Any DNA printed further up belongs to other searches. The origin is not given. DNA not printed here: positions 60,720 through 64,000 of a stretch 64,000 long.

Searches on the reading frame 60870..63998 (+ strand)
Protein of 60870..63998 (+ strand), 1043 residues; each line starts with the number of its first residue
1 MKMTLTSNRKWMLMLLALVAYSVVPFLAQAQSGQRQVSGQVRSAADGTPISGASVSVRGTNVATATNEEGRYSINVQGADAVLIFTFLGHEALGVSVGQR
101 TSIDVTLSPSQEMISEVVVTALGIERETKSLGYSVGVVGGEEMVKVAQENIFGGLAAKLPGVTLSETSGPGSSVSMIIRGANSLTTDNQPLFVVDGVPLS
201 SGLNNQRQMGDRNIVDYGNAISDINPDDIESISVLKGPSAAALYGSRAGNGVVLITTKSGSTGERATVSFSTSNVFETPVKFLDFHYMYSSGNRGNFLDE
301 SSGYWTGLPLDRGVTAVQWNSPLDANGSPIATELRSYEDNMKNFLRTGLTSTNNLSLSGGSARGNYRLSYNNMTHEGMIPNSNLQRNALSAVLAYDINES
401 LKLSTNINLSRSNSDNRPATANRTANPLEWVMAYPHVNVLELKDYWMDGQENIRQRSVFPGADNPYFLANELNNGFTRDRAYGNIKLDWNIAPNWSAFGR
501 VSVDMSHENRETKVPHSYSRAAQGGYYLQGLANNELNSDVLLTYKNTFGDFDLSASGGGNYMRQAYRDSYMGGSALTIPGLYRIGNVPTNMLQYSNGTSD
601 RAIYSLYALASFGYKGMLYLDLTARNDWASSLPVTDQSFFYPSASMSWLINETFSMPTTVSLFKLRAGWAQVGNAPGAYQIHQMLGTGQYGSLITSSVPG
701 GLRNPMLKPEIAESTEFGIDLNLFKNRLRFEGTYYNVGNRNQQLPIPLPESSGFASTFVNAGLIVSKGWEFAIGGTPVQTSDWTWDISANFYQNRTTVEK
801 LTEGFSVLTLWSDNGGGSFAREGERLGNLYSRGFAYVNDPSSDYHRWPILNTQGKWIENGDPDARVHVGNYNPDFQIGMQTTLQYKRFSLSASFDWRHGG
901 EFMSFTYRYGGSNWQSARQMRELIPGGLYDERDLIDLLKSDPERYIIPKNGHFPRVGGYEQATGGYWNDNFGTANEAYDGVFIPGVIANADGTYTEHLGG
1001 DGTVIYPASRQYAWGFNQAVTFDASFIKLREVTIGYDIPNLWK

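Call 95: search_protein_families(library=pfam, proteins=[window:60870-63998:+], max_evalue=0.1)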
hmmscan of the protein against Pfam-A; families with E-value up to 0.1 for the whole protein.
window:60870-63998:+ (1043 aa): 4 families
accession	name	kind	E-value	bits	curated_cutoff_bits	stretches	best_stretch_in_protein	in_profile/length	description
PF07715.20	Plug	-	2.9e-17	63.6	23.9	1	130-252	4-107/107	TonB-dependent Receptor Plug Domain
PF13715.12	CarbopepD_reg_2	-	1.6e-14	54.2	32.2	1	37-119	1-88/88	CarboxypepD_reg-like domain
PF13620.12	CarboxypepD_reg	-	4.4e-10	40.2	32.3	1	36-108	1-82/82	Carboxypeptidase regulatory-like domain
PF25020.1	TTR_TEN1-4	-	0.057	13.8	27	0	37-84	9-57/86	Teneurin TTR-like domain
